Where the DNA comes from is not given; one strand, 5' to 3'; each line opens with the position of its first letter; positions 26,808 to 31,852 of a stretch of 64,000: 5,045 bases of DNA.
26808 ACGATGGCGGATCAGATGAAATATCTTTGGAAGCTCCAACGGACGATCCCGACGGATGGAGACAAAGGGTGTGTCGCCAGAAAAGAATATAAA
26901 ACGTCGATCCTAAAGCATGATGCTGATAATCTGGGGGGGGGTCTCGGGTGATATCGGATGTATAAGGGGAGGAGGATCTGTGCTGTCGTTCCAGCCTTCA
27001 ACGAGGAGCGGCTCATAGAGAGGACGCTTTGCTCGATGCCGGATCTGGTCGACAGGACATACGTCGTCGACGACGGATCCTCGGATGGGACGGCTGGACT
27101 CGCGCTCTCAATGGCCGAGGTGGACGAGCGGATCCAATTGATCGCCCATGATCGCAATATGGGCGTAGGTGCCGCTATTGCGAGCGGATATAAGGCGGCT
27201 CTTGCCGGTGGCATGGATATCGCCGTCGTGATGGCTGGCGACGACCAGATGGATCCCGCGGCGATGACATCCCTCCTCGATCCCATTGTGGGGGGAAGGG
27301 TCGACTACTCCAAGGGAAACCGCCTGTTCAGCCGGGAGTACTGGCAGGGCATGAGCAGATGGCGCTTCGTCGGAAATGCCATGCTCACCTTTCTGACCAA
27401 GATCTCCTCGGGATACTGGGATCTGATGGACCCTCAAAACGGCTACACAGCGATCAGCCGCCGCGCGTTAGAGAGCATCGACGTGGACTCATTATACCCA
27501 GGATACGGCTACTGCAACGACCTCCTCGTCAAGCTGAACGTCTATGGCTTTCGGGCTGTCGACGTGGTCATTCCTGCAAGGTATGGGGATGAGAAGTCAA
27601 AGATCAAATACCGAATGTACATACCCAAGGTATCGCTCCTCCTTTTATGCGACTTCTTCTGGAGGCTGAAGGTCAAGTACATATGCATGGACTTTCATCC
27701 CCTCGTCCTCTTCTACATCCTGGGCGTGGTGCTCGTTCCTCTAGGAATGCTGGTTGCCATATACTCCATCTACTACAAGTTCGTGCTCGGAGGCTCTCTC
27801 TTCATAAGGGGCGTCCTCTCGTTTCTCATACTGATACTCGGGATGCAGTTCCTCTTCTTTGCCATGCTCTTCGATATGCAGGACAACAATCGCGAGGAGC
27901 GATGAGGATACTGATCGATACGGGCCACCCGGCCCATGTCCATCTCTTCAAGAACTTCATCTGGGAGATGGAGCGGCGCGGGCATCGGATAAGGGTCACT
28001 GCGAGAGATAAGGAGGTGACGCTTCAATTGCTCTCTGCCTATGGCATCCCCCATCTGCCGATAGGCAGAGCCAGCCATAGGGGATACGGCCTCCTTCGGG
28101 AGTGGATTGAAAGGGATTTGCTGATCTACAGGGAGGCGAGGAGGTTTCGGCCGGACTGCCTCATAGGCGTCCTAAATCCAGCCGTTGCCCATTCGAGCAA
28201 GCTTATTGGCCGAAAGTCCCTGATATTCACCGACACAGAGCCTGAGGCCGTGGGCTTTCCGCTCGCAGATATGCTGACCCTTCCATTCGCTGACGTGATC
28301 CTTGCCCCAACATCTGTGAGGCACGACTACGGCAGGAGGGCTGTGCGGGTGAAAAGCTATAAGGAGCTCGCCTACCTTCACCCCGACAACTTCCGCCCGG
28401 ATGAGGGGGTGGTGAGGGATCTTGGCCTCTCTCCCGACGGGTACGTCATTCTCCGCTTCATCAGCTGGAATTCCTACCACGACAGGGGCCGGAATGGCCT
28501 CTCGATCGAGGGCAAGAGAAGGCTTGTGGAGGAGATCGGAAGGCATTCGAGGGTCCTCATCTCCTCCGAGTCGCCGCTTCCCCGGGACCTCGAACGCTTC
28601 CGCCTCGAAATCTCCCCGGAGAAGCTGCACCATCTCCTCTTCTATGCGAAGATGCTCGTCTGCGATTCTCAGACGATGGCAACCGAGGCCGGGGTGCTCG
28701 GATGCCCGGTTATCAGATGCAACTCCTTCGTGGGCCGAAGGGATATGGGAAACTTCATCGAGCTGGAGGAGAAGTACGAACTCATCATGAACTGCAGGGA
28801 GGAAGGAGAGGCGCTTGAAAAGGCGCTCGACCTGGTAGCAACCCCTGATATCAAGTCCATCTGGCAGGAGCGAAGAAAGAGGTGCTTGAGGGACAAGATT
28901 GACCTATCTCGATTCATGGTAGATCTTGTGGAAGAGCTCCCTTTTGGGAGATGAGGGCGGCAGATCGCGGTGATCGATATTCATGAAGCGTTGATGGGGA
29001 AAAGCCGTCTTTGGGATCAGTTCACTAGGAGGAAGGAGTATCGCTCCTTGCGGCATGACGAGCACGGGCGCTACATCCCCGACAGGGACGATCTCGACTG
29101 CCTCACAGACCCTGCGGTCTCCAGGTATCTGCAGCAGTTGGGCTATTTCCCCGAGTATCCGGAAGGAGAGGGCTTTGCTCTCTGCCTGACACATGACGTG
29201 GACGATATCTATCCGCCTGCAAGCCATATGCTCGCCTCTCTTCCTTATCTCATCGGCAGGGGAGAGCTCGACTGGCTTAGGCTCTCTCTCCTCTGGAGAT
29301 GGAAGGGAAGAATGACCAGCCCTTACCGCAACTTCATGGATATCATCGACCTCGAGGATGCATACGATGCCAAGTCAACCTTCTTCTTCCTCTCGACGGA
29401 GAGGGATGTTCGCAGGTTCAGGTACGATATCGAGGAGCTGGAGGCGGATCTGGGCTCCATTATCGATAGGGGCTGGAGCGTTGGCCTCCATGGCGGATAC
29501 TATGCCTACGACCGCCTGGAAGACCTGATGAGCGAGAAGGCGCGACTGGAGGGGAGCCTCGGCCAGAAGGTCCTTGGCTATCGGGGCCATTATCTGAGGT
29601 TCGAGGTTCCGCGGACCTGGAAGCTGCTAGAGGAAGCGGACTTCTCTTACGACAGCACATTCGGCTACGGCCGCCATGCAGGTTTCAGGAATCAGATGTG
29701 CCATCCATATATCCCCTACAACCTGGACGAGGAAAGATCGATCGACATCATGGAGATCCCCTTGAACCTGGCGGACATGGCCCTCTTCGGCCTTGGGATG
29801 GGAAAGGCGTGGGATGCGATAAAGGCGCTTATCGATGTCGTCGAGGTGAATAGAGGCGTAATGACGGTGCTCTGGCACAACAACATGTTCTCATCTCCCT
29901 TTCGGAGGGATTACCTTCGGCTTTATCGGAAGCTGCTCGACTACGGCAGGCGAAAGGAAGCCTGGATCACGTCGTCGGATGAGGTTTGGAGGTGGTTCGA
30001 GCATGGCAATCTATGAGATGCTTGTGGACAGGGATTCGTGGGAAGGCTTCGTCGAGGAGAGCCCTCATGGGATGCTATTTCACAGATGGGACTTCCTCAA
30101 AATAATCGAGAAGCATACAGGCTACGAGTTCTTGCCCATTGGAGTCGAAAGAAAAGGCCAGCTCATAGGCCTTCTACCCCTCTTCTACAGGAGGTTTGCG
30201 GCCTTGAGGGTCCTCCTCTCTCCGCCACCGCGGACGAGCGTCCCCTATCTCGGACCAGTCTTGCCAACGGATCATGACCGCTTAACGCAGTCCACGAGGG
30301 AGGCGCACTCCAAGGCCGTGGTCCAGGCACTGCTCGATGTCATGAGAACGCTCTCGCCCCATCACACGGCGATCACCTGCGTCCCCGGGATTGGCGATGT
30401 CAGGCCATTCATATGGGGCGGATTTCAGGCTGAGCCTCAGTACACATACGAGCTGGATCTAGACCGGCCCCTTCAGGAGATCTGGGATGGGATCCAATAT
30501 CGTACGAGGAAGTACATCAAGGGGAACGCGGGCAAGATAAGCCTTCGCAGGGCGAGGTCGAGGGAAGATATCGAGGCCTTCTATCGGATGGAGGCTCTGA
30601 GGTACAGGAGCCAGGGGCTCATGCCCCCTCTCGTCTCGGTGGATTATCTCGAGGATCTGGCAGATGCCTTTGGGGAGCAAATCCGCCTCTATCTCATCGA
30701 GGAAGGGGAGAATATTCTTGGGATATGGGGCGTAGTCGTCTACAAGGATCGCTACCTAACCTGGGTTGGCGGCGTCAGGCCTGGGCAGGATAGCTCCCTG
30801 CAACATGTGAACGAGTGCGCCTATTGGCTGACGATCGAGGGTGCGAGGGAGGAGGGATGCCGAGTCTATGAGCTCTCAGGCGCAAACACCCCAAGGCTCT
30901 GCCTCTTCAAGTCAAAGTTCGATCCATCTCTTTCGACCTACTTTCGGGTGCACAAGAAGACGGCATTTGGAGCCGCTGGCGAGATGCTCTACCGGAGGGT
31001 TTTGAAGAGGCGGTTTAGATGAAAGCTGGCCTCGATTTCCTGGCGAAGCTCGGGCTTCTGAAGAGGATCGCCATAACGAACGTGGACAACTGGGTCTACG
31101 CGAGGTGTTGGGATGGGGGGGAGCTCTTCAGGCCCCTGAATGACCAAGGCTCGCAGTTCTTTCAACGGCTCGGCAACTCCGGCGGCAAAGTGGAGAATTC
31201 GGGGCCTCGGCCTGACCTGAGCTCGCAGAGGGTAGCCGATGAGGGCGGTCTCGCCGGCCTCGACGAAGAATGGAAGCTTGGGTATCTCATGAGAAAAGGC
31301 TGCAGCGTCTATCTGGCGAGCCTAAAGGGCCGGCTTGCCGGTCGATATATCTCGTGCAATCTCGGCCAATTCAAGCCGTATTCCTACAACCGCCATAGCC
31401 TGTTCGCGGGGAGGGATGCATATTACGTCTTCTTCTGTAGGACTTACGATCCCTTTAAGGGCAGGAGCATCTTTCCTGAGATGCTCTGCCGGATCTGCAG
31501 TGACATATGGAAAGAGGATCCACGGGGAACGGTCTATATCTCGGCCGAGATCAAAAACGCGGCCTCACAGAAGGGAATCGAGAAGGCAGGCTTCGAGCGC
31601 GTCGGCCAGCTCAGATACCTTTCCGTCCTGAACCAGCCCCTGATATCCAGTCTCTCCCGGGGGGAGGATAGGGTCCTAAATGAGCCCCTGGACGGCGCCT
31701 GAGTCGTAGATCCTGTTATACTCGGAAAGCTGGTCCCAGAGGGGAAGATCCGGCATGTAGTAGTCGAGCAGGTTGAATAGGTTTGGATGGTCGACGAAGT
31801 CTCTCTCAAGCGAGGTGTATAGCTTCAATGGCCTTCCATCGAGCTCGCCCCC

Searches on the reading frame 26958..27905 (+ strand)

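Call 17: search_protein_families(library=pfam, proteins=[window:26958-27905:+], max_evalue=0.01)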
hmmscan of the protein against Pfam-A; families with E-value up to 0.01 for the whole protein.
window:26958-27905:+ (315 aa): 2 families
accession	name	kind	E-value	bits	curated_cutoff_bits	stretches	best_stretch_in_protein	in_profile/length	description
PF00535.33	Glycos_transf_2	-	8.6e-19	68.5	23.3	1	9-173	2-166/168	Glycosyl transferase family 2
PF13641.12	Glyco_tranf_2_3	-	0.00019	22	27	1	7-123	3-131/230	Glycosyltransferase like family 2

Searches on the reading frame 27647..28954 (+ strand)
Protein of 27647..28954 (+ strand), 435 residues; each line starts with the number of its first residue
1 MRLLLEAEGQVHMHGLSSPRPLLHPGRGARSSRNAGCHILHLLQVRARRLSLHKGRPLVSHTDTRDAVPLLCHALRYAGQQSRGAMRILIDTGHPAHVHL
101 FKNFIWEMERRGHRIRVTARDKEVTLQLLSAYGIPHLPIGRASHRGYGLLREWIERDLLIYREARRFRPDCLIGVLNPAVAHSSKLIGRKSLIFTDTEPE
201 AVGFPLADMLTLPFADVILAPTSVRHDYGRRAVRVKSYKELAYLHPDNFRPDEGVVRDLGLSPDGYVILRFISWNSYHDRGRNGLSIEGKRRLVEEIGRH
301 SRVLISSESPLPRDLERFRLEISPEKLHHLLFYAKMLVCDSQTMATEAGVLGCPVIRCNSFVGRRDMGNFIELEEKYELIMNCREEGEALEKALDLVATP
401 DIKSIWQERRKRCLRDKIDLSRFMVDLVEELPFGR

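Call 17: search_protein_families(library=pfam, proteins=[window:27647-28954:+], max_evalue=0.01)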
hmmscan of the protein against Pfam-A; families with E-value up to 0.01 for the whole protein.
window:27647-28954:+ (435 aa): 1 family
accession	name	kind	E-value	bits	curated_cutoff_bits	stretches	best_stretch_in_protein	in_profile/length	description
PF04007.18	DUF354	-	6.4e-07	29.2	22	1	87-360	2-287/349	Protein of unknown function (DUF354)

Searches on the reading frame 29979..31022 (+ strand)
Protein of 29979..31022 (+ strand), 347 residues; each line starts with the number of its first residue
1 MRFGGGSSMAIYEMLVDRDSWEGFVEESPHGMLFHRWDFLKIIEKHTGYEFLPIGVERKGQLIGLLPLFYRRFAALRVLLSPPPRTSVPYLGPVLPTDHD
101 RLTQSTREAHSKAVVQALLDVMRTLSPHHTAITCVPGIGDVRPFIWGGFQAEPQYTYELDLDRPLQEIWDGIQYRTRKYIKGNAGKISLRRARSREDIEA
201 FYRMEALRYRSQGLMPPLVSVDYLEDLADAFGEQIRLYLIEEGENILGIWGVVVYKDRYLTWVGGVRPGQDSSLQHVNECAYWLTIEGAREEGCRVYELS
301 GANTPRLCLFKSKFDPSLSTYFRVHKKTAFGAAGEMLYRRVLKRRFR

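Call 17: search_protein_families(library=pfam, proteins=[window:29979-31022:+], max_evalue=0.01)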
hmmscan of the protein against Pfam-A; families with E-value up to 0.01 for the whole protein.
window:29979-31022:+ (347 aa): 1 family
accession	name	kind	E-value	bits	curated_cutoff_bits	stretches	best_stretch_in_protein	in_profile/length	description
PF13480.13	Acetyltransf_6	-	2.7e-17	63.7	22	1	177-304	12-139/143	Acetyltransferase (GNAT) domain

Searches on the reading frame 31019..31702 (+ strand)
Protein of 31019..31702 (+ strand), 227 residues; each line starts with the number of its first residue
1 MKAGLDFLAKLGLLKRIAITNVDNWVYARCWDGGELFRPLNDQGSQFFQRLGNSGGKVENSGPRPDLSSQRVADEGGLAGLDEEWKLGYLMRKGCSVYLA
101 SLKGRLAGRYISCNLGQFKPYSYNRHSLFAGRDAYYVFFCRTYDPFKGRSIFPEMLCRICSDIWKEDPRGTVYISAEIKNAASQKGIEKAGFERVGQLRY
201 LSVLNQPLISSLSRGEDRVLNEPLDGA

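Call 17: search_protein_families(library=pfam, proteins=[window:31019-31702:+], max_evalue=0.01)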
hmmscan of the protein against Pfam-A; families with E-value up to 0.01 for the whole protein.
window:31019-31702:+ (227 aa): 1 family
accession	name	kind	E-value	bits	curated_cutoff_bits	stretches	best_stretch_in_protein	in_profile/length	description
PF13302.13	Acetyltransf_3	-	0.0019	19.3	25.4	1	143-193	88-138/138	Acetyltransferase (GNAT) domain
